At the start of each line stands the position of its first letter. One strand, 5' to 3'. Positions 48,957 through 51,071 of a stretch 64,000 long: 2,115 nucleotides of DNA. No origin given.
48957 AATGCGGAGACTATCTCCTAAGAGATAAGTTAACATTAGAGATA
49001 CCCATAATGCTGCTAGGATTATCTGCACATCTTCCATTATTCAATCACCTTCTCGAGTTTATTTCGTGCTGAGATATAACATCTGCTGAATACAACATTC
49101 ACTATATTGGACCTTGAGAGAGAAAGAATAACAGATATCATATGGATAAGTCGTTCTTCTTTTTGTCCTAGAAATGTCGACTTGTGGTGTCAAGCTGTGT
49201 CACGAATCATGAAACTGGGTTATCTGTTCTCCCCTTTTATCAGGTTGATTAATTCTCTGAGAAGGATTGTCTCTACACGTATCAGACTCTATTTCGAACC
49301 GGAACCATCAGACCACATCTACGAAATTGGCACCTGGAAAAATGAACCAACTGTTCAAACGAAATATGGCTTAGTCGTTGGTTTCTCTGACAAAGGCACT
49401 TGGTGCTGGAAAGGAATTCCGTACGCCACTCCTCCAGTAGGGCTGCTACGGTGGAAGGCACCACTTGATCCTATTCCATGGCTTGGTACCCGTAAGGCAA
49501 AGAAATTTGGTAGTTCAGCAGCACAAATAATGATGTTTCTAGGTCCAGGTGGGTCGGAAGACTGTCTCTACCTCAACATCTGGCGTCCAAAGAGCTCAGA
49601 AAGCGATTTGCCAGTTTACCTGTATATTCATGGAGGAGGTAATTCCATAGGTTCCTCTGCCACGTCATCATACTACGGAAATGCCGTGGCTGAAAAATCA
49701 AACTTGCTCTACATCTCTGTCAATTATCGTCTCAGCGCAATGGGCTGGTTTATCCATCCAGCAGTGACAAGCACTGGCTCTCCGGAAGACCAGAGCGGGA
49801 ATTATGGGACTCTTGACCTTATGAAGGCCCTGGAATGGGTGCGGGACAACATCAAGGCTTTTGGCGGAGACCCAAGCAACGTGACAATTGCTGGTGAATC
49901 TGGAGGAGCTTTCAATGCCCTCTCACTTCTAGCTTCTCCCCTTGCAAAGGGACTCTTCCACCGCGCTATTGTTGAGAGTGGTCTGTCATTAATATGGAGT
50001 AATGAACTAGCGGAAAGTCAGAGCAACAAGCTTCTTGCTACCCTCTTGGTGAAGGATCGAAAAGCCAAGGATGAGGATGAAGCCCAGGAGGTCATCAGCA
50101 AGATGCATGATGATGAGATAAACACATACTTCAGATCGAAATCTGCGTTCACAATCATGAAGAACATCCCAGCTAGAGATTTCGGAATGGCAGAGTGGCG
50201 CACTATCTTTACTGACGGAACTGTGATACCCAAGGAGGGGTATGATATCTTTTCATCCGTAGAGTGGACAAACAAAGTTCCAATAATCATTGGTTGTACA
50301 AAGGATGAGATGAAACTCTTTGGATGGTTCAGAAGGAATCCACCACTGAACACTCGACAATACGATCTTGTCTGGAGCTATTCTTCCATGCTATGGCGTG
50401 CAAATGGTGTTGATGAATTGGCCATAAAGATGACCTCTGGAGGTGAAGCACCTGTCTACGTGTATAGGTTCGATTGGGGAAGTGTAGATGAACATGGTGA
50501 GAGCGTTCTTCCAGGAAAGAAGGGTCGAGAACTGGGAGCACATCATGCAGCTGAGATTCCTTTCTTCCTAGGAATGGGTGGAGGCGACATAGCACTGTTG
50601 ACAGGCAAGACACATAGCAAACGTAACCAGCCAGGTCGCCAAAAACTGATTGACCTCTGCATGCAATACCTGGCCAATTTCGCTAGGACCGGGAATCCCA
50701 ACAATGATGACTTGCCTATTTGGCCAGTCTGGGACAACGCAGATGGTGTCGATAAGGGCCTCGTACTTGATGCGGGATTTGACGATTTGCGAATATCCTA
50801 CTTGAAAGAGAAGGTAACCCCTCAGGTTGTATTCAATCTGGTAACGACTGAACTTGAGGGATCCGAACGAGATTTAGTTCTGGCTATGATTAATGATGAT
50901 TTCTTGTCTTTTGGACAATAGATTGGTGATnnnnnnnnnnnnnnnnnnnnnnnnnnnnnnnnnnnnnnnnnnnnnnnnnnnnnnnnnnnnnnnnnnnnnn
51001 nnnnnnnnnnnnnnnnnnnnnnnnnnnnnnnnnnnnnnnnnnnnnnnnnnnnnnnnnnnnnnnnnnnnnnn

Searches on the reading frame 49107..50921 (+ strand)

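Call 8: search_protein_families(library=pfam, proteins=[window:49107-50921:+], max_evalue=0.001)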
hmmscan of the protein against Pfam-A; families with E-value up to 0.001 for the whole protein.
window:49107-50921:+ (604 aa): 3 families
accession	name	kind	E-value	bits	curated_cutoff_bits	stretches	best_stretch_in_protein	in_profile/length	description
PF00135.34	COesterase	-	1.4e-88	298.5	27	2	80-406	2-321/515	Carboxylesterase family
PF07859.19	Abhydrolase_3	-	4.3e-11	43.4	25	1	172-210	2-40/210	alpha/beta hydrolase fold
PF20434.5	BD-FAE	-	1.7e-09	38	26.8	1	156-271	1-103/215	BD-FAE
